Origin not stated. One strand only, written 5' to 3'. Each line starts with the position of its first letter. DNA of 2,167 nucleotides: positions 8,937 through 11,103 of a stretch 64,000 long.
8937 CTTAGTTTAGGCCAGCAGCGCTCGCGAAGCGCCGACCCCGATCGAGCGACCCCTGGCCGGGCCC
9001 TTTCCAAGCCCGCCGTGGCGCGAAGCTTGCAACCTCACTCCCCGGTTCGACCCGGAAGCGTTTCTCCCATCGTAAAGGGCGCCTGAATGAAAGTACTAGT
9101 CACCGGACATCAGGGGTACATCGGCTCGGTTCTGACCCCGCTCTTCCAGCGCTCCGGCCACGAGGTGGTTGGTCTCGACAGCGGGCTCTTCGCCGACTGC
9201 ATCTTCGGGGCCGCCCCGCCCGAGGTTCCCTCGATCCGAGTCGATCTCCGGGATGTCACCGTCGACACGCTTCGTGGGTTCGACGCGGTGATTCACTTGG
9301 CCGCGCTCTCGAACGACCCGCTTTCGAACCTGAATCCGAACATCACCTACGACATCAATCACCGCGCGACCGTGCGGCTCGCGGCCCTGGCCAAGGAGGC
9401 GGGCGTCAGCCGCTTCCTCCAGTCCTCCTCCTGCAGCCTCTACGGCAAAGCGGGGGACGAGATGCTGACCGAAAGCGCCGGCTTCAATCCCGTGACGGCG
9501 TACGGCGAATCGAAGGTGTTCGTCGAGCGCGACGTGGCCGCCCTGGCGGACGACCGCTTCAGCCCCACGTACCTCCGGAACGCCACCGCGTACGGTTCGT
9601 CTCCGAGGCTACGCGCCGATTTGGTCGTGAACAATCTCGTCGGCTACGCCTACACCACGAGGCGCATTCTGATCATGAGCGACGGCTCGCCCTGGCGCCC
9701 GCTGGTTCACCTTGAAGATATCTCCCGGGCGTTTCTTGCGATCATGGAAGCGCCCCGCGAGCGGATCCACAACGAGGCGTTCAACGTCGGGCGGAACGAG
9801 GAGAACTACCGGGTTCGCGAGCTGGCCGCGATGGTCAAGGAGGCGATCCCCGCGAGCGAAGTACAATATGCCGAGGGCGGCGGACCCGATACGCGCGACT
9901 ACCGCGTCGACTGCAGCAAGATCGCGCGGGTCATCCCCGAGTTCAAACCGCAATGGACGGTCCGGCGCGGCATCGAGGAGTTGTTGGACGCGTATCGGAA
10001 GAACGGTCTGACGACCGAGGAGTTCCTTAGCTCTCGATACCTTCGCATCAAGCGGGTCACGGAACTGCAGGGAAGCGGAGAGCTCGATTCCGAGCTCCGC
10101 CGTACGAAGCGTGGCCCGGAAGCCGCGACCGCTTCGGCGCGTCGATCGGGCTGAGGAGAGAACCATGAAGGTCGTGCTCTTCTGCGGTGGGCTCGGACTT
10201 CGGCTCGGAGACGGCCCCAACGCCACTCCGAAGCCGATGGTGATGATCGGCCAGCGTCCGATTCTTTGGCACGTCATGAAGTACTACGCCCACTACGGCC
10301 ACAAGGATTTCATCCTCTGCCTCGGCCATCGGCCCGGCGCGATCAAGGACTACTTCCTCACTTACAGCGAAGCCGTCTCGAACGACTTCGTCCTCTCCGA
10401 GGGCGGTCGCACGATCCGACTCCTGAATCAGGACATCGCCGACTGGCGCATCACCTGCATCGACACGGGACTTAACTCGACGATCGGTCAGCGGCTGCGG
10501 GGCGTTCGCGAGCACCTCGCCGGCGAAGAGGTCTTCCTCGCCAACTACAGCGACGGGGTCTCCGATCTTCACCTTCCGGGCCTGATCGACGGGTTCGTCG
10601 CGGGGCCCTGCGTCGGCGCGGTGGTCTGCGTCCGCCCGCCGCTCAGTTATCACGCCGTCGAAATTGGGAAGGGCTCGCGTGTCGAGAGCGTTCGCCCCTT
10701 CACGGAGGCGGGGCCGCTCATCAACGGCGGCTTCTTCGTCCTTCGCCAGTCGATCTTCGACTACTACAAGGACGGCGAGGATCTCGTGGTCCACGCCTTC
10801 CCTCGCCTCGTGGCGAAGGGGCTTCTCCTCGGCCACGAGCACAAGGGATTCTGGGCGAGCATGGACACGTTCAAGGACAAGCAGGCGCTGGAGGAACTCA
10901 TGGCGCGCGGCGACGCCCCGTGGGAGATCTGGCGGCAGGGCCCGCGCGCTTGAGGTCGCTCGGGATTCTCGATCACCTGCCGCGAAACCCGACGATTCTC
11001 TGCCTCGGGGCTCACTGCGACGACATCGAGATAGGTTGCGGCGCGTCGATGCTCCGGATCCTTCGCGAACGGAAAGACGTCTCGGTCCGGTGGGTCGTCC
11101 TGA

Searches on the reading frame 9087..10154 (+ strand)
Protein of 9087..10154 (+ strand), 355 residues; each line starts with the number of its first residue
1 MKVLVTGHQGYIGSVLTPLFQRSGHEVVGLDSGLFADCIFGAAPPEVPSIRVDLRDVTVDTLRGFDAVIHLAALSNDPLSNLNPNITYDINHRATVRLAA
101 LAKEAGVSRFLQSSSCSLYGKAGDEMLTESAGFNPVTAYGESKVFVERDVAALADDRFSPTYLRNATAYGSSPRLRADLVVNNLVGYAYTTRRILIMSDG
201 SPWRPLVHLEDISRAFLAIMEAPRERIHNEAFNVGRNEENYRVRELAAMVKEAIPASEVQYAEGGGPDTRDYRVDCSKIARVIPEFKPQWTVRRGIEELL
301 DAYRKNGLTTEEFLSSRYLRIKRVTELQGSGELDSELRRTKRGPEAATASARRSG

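Call 6: search_protein_families(library=pfam, proteins=[window:9087-10154:+])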
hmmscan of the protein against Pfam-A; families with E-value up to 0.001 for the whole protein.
window:9087-10154:+ (355 aa): 4 families
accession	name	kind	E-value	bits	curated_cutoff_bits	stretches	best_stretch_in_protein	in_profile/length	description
PF01370.27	Epimerase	-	1.1e-46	159.6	20.9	1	3-235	1-240/240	NAD dependent epimerase/dehydratase family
PF16363.11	GDP_Man_Dehyd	-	3.9e-23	82.9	27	1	4-250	1-262/332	GDP-mannose 4,6 dehydratase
PF04321.23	RmlD_sub_bind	-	1.9e-13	50.6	27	1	1-173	1-156/287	RmlD substrate binding domain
PF01073.25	3Beta_HSD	-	3.1e-06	26.8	22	1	4-176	1-189/280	3-beta hydroxysteroid dehydrogenase/isomerase family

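Call 7: search_protein_families(library=ncbifam, proteins=[window:9087-10154:+])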
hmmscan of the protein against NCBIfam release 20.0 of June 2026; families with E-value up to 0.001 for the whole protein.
window:9087-10154:+ (355 aa): 22 families
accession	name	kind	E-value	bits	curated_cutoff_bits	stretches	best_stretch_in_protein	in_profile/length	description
TIGR01179.1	galE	equivalog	2.6e-28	98.8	262.3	1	2-289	1-310/332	UDP-glucose 4-epimerase GalE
TIGR04180.1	EDH_00030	hypoth_equivalog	2.2e-18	66.4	475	1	3-255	1-257/297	NAD-dependent 4,6-dehydratase LegB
TIGR01181.1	dTDP_gluc_dehyt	equivalog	2.1e-16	59.9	365.1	1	2-307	1-315/321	dTDP-glucose 4,6-dehydratase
NF007956.0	PRK10675.1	subfamily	9.4e-15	54.6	394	1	1-300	1-322/338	UDP-glucose 4-epimerase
TIGR02197.1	heptose_epim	equivalog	7.7e-14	51.6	274.6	1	3-301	1-311/316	ADP-glyceromanno-heptose 6-epimerase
TIGR01214.1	rmlD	equivalog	4.8e-13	48.8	224.05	1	2-227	1-204/285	dTDP-4-dehydrorhamnose reductase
TIGR03466.1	HpnA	hypoth_equivalog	4.5e-11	42.2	367.65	1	1-155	1-157/327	hopanoid-associated sugar epimerase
NF043036.1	ErythonDh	equivalog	4.9e-10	39.1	325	1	1-147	1-157/321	D-erythronate dehydrogenase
NF042422.1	oxyalk_red_OleD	equivalog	4.4e-09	36.2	580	1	1-259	1-255/329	2-alkyl-3-oxoalkanoate reductase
TIGR02622.1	CDP_4_6_dhtase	equivalog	5.4e-09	35.6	278.45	0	2-104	6-117/352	CDP-glucose 4,6-dehydratase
NF007490.0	PRK10084.1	subfamily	1.8e-08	33.8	649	1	125-322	153-353/361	dTDP-glucose 4,6-dehydratase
NF007582.0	PRK10217.1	equivalog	2e-08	33.8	698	1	2-306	3-334/355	dTDP-glucose 4,6-dehydratase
NF011728.1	PRK15181.1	equivalog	2.1e-08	33.5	760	1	61-303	87-337/348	Vi polysaccharide biosynthesis UDP-N-acetylglucosaminuronic acid C-4 epimerase TviC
NF008872.0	PRK11908.1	equivalog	1.3e-07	31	294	1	1-254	2-271/349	bifunctional UDP-4-keto-pentose/UDP-xylose synthase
NF058621.1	DiazavRedAvaA7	equivalog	1.1e-06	28.5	400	1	1-223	1-222/304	3-diazoavenalumate denitrifying reductase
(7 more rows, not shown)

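Call 16: find_related_loci(query=window:9087-10154:+, collection=genome_contigs, flank=10000)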
Query window:9087-10154:+ (355 aa) in genome_contigs; peptide patterns used: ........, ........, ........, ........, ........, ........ (x = any residue, [..] = any of these).
531 stretches matched a pattern; 414 encode a relative of the query (tblastn E <= 1e-3); the best 80 are kept; 80 distinct loci.
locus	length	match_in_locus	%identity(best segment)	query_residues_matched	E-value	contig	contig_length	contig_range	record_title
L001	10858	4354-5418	86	1-355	0e+0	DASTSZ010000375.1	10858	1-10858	MAG TPA_asm: Candidatus Eisenbacteria bacterium isolate SMAG_U2293 k141_893810, whole genome shotgun sequence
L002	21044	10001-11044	86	1-348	0e+0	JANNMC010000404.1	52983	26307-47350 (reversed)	MAG: Candidatus Eisenbacteria bacterium isolate SOY_38_concoct_21 SOY_38_k141_2198763, whole genome shotgun sequence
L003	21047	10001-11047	69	1-351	8e-166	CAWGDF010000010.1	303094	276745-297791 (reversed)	MAG: uncultured Thermoleophilaceae bacterium isolate MFD09267.bin.2.149 genome assembly, contig: contig_450, whole genom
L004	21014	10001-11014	69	1-338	1e-160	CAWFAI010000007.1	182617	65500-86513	MAG: uncultured Solirubrobacterales bacterium isolate MFD09267.bin.2.165 genome assembly, contig: contig_15264, whole ge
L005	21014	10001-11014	67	1-338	7e-160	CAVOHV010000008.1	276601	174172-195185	MAG: uncultured Solirubrobacterales bacterium isolate MFD10007.bin.1.118 genome assembly, contig: contig_47482, whole ge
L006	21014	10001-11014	67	1-338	5e-159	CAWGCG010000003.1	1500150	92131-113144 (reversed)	MAG: uncultured Solirubrobacterales bacterium isolate MFD09267.bin.1.346 genome assembly, contig: contig_19432, whole ge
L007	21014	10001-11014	67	1-338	4e-159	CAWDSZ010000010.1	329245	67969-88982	MAG: uncultured Solirubrobacterales bacterium isolate MFD04850.bin.2.360 genome assembly, contig: contig_81749, whole ge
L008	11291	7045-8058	65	1-338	2e-156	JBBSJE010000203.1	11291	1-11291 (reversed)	MAG: Polyangia bacterium isolate LS4_concoct.240 LS4_concoct.240_K_140262_L_11291_cov_10.0117, whole genome shotgun sequ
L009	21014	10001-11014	66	1-338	1e-154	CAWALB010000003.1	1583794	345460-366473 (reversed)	MAG: uncultured Actinomycetes bacterium isolate MFD02242.bin.1.235 genome assembly, contig: contig_1567, whole genome sh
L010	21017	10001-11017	66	1-338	3e-154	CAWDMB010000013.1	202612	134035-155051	MAG: uncultured Actinomycetes bacterium isolate MFD04944.bin.2.119 genome assembly, contig: contig_59019, whole genome s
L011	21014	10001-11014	66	1-338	5e-154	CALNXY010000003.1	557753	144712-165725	MAG: uncultured Caldilineaceae bacterium isolate HOU_bin.0074 genome assembly, contig: contig_6040, whole genome shotgun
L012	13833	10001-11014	65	1-338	1e-153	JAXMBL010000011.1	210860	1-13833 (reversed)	MAG: Pirellulales bacterium isolate STL-PLA35 C1.296.fa-11, whole genome shotgun sequence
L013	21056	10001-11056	66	1-354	3e-153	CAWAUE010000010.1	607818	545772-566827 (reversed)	MAG: uncultured Solirubrobacterales bacterium isolate MFD03975.bin.2.6 genome assembly, contig: contig_4333, whole genom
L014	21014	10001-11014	66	1-338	4e-153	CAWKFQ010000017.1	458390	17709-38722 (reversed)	MAG: uncultured Solirubrobacterales bacterium isolate MFD08497.bin.2.49 genome assembly, contig: contig_21100, whole gen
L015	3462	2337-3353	65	1-338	1e-158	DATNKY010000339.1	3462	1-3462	MAG TPA_asm: Solirubrobacteraceae bacterium isolate SMAG_U11437 k141_367900, whole genome shotgun sequence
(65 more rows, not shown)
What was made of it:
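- On PrsR (TIGR02915, PEP-CTERM-box response regulator): The host is Eisenbacteria (call 16).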

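Call 19: find_related_loci(query=window:9087-10154:+, collection=metagenome_contigs, flank=3000)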
Query window:9087-10154:+ (355 aa) in metagenome_contigs; peptide patterns used: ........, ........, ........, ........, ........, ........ (x = any residue, [..] = any of these).
600 stretches matched a pattern (row limit reached: there are more); 426 encode a relative of the query (tblastn E <= 1e-3); the best 80 are kept; 80 distinct loci.
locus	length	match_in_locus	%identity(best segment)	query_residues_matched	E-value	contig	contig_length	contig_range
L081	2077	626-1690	96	1-355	0e+0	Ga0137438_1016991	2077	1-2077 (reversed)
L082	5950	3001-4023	88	1-341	0e+0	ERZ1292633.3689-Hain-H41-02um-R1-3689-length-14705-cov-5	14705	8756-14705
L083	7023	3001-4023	88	1-341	0e+0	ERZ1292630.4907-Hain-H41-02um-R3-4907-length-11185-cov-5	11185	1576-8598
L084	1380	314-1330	85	1-339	0e+0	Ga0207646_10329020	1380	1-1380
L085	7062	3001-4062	77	1-354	0e+0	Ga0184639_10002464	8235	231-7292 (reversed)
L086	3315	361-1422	76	1-354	0e+0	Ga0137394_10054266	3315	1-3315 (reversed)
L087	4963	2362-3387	76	1-342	3e-178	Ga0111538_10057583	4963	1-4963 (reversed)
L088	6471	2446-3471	68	1-341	3e-164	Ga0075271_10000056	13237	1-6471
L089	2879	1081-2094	70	1-338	9e-172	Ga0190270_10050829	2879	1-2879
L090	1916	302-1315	67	1-338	3e-173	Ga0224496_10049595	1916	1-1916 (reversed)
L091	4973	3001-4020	67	1-340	2e-159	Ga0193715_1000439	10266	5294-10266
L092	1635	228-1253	67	1-342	1e-172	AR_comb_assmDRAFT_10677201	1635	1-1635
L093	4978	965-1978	67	1-338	8e-159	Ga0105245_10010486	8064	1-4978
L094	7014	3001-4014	67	1-338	7e-158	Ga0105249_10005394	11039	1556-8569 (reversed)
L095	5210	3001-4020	67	1-340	2e-158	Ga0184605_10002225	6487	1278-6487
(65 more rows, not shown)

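Call 39: find_homologous_proteins(query=window:9087-10154:+, max_evalue=1e-100)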
Query window:9087-10154:+ (355 aa): 7856 proteins with E <= 1e-100 among 8000 candidates; the best 120 are listed.
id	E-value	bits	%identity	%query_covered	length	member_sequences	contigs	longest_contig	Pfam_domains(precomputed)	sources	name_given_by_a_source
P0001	5.8e-224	761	95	100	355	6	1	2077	PF04321.24,PF16363.12,PF01073.26,PF01370.28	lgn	-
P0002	2.5e-202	689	86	100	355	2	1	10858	PF04321.24,PF16363.12,PF01370.28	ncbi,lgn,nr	ncbi:MAG TPA: SDR family oxidoreductase [Candidatus Eisenbacteria bacterium]|nr:SDR family oxidoredu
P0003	2.2e-201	686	88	95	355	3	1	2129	PF04321.24,PF16363.12,PF01073.26,PF01370.28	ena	-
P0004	6.3e-200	682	85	100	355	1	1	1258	PF04321.24,PF16363.12,PF01370.28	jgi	jgi:nucleoside-diphosphate-sugar epimerase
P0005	9.7e-199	678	85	100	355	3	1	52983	PF04321.24,PF16363.12,PF01370.28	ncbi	-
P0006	3.8e-198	676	87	98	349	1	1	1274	PF04321.24,PF16363.12,PF01073.26,PF01370.28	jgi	jgi:nucleoside-diphosphate-sugar epimerase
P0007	2.1e-196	670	87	97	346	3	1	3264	PF04321.24,PF16363.12,PF01370.28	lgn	-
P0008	1.3e-194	664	85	97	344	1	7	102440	PF04321.24,PF16363.12,PF01073.26,PF01370.28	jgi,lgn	jgi:nucleoside-diphosphate-sugar epimerase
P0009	5.3e-192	655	85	95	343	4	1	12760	PF04321.24,PF16363.12,PF01370.28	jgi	jgi:nucleoside-diphosphate-sugar epimerase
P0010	5.7e-192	655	84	97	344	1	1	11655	PF04321.24,PF16363.12,PF01370.28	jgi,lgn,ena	-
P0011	1.5e-191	654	85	95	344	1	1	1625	PF04321.24,PF16363.12,PF01073.26,PF13460.13,PF01370.28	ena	-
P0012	4.1e-190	649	84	96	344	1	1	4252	PF04321.24,PF16363.12,PF01073.26,PF01370.28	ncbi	ncbi:MAG TPA: SDR family oxidoreductase [Candidatus Eisenbacteria bacterium]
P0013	1.4e-187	641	81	96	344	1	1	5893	PF04321.24,PF16363.12,PF01370.28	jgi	jgi:nucleoside-diphosphate-sugar epimerase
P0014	2.9e-185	633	83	95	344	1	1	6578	PF04321.24,PF16363.12,PF01073.26,PF13460.13,PF01370.28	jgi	jgi:nucleoside-diphosphate-sugar epimerase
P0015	2.4e-184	630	80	98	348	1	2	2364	PF04321.24,PF16363.12,PF01370.28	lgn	-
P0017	4.3e-183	626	79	99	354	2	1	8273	PF04321.24,PF16363.12,PF01073.26,PF01370.28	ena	-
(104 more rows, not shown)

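Call 40: find_encoding_contigs(protein=P0008, flank=4000, max_places=3)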
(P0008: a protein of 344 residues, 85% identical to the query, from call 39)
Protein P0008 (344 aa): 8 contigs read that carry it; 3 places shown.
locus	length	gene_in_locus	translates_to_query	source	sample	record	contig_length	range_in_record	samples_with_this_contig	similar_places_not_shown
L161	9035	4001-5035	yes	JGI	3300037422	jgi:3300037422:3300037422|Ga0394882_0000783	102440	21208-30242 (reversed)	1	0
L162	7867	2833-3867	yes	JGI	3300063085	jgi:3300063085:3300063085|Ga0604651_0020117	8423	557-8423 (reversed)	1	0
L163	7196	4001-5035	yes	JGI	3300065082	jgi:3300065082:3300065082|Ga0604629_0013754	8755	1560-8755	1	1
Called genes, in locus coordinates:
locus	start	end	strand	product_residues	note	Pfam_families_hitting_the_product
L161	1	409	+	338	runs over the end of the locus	PF04339:FemAB_like (faint), PF02388:FemAB (faint), PF13480:Acetyltransf_6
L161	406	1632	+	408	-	PF13439:Glyco_transf_4, PF00534:Glycos_transf_1 (weak), PF13692:Glyco_trans_1_4, PF13524:Glyco_trans_1_2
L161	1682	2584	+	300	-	PF01061:ABC2_membrane (weak)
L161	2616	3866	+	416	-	PF00005:ABC_tran, PF14524:Wzt_C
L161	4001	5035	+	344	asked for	PF01073:3Beta_HSD (weak), PF01370:Epimerase, PF04321:RmlD_sub_bind, PF16363:GDP_Man_Dehyd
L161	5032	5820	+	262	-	-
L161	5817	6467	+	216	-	PF02585:PIG-L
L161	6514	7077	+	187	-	PF00908:dTDP_sugar_isom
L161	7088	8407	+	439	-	PF01408:GFO_IDH_MocA (faint), PF03447:NAD_binding_3 (weak), PF21135:DRL_cat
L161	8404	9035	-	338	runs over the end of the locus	PF04230:PS_pyruv_trans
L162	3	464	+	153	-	?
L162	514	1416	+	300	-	PF01061:ABC2_membrane (weak)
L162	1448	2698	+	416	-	PF00005:ABC_tran, PF14524:Wzt_C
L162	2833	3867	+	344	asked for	PF01073:3Beta_HSD (weak), PF01370:Epimerase, PF04321:RmlD_sub_bind, PF16363:GDP_Man_Dehyd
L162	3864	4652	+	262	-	-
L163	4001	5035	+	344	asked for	PF01073:3Beta_HSD (weak), PF01370:Epimerase, PF04321:RmlD_sub_bind, PF16363:GDP_Man_Dehyd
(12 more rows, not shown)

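Call 41: find_encoding_contigs(protein=P0009, flank=4000, max_places=2)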
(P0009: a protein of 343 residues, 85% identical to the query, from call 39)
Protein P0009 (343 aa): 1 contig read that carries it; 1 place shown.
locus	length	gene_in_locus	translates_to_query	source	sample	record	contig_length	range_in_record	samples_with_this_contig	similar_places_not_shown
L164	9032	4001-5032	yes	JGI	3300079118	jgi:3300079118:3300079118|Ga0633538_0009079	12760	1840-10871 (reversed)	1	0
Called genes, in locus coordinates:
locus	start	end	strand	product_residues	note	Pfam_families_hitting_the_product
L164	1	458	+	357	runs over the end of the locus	PF04339:FemAB_like (weak), PF13480:Acetyltransf_6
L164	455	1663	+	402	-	PF13439:Glyco_transf_4, PF00534:Glycos_transf_1, PF13692:Glyco_trans_1_4, PF13524:Glyco_trans_1_2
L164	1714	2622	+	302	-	PF01061:ABC2_membrane (weak)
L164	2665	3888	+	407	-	PF00005:ABC_tran, PF14524:Wzt_C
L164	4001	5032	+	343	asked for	PF01370:Epimerase, PF04321:RmlD_sub_bind, PF16363:GDP_Man_Dehyd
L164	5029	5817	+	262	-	PF00483:NTP_transferase (weak)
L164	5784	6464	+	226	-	PF02585:PIG-L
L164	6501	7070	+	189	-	PF00908:dTDP_sugar_isom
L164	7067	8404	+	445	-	PF01408:GFO_IDH_MocA (faint), PF03447:NAD_binding_3 (weak), PF21135:DRL_cat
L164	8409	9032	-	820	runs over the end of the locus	?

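Call 42: find_encoding_contigs(protein=P0010, flank=4000, max_places=2)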
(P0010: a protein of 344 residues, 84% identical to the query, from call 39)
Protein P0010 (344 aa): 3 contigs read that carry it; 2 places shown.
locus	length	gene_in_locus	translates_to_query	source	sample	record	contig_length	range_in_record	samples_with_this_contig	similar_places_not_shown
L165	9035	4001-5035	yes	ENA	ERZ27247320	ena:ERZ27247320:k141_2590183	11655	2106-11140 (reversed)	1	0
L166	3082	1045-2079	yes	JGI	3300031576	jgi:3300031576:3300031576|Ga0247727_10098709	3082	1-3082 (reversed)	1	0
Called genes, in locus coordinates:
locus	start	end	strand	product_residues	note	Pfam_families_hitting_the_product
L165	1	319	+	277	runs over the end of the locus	?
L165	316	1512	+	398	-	PF13439:Glyco_transf_4, PF00534:Glycos_transf_1 (weak), PF13692:Glyco_trans_1_4, PF13524:Glyco_trans_1_2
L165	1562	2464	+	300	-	PF01061:ABC2_membrane (weak)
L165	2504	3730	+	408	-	PF00005:ABC_tran, PF14524:Wzt_C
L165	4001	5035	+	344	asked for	PF01370:Epimerase, PF04321:RmlD_sub_bind, PF16363:GDP_Man_Dehyd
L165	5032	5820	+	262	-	PF00483:NTP_transferase (faint)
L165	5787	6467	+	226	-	PF02585:PIG-L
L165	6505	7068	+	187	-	PF00908:dTDP_sugar_isom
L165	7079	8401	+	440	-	PF01408:GFO_IDH_MocA (weak), PF03447:NAD_binding_3 (weak), PF21135:DRL_cat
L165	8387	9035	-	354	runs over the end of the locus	PF04230:PS_pyruv_trans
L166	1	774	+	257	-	?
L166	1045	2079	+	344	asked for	PF01370:Epimerase, PF04321:RmlD_sub_bind, PF16363:GDP_Man_Dehyd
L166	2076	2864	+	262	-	PF00483:NTP_transferase (faint)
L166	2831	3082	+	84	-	?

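Call 43: find_encoding_contigs(protein=P0013, flank=3000, max_places=2)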
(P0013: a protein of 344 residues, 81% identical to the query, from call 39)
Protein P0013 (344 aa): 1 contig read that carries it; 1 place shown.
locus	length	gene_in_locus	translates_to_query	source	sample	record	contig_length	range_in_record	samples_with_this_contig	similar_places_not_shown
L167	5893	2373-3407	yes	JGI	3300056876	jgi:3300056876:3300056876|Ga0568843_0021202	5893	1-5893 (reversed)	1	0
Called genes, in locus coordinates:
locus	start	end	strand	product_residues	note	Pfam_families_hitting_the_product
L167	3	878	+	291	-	?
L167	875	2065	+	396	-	PF13439:Glyco_transf_4 (faint), PF00534:Glycos_transf_1 (weak), PF13692:Glyco_trans_1_4, PF13524:Glyco_trans_1_2 (weak)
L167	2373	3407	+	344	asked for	PF01370:Epimerase, PF04321:RmlD_sub_bind, PF16363:GDP_Man_Dehyd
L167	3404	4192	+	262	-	-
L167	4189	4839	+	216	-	PF02585:PIG-L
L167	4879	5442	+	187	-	PF00908:dTDP_sugar_isom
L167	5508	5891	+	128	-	?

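Call 44: find_encoding_contigs(protein=P0014, flank=3000, max_places=2)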
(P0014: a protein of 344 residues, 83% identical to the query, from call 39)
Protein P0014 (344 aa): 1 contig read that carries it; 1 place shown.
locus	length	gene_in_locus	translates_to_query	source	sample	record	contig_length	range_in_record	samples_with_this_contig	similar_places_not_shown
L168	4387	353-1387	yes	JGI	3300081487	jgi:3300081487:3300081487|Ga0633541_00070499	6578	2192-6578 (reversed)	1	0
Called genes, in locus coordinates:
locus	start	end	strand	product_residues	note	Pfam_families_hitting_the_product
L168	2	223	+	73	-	?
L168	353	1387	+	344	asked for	PF01073:3Beta_HSD (weak), PF01370:Epimerase, PF04321:RmlD_sub_bind, PF13460:NAD_binding_10 (faint), PF16363:GDP_Man_Dehyd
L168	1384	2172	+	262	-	PF00483:NTP_transferase (weak)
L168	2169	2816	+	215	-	PF02585:PIG-L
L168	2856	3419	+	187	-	PF00908:dTDP_sugar_isom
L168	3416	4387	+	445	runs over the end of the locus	PF01408:GFO_IDH_MocA (weak), PF03447:NAD_binding_3 (weak), PF21135:DRL_cat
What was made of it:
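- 9087..13528 (+): Five-gene operon served by P1: SDR epimerase/dehydratase (9087-10154), RfbF-like sugar-1-P nucleotidyltransferase (about 10165-10953), PIG-L deacetylase (10920-11600), RmlC 3,5-epimerase (11607-12203), DRL-type oxidoreductase (12200-13528). Gaps are at most about 10 nt or the genes overlap. A convergent gene follows. The same gene order is found in L161-L168 (calls 40-44).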

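Call 45: find_encoding_contigs(protein=P0012, flank=3000, max_places=2)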
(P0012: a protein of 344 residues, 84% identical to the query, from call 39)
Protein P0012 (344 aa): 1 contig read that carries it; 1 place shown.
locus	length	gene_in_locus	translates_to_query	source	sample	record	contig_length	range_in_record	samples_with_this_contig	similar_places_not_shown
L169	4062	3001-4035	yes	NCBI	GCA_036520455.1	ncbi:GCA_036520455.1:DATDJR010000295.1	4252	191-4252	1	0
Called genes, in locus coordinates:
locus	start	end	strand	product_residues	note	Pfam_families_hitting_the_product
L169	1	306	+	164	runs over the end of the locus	PF00534:Glycos_transf_1 (weak), PF13524:Glyco_trans_1_2, PF13692:Glyco_trans_1_4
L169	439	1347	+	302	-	PF01061:ABC2_membrane (weak)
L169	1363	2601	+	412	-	PF00005:ABC_tran, PF13304:AAA_21 (faint), PF14524:Wzt_C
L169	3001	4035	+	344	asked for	PF01073:3Beta_HSD (weak), PF01370:Epimerase, PF04321:RmlD_sub_bind, PF16363:GDP_Man_Dehyd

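Call 46: find_encoding_contigs(protein=P0017, flank=3000, max_places=2)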
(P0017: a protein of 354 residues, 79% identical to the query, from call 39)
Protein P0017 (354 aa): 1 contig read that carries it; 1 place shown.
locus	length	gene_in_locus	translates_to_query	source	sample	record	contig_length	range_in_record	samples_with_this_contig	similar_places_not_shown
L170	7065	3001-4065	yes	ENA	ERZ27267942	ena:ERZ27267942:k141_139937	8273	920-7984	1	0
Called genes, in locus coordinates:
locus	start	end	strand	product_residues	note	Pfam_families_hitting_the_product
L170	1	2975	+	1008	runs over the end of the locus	PF07995:GSDH, PF00801:PKD, PF18911:PKD_4, PF07691:PA14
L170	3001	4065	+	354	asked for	PF01073:3Beta_HSD, PF01370:Epimerase, PF04321:RmlD_sub_bind, PF16363:GDP_Man_Dehyd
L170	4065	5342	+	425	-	PF08421:Methyltransf_13, PF13489:Methyltransf_23, PF08484:Methyltransf_14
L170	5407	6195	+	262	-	PF00483:NTP_transferase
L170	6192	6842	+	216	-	PF02585:PIG-L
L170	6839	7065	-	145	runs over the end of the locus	PF04230:PS_pyruv_trans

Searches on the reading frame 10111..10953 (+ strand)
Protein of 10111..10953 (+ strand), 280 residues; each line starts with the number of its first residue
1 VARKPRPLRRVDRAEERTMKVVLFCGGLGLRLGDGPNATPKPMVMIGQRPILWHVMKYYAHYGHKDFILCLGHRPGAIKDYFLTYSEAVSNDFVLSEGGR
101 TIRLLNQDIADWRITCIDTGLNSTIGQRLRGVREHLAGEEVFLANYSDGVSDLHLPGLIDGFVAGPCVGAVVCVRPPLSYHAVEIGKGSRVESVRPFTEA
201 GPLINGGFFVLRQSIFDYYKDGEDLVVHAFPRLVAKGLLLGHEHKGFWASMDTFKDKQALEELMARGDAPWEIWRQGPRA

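Call 6: search_protein_families(library=pfam, proteins=[window:10111-10953:+])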
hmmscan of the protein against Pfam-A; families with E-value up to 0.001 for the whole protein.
window:10111-10953:+ (280 aa): 0 families

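Call 7: search_protein_families(library=ncbifam, proteins=[window:10111-10953:+])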
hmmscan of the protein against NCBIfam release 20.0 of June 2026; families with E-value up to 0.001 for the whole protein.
window:10111-10953:+ (280 aa): 8 families
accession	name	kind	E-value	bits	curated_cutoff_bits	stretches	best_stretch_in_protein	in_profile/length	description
TIGR02623.1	G1P_cyt_trans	equivalog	8.8e-64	215.4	300.25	1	19-274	1-255/255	glucose-1-phosphate cytidylyltransferase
NF049965.1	GlMnHpPGnyltfHddC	equivalog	4.1e-12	46.2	300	1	19-83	1-65/221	D-glycero-D-manno-heptose 1-phosphate guanosyltransferase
TIGR03992.1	Arch_glmU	subfamily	3.6e-10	39.3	292.1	1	19-220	1-177/393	bifunctional sugar-1-phosphate nucleotidylyltransferase/acetyltransferase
NF052502.1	man1P_GTase_Rv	exception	3.5e-09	36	440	0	129-256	89-222/352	mannose-1-phosphate guanylyltransferase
NF041313.1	UDPGP_AglF_Halo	equivalog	4.3e-06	26.3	400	1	19-82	1-64/234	UTP--glucose-1-phosphate uridylyltransferase AglF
NF045761.1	NAMPUrTaseMurU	equivalog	1.2e-05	25.3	250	0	19-73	1-55/226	N-acetylmuramate alpha-1-phosphate uridylyltransferase MurU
NF041135.1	IPPtranDIPPsyn_Thcocales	equivalog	2.8e-05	23.3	580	0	19-83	1-61/419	bifunctional L-myo-inositol-1-phosphate cytidylyltransferase/CDP-L-myo-inositol myo-inositolphosphotransferase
TIGR01099.1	galU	equivalog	0.00011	21.9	326.8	1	19-85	2-68/261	UTP--glucose-1-phosphate uridylyltransferase GalU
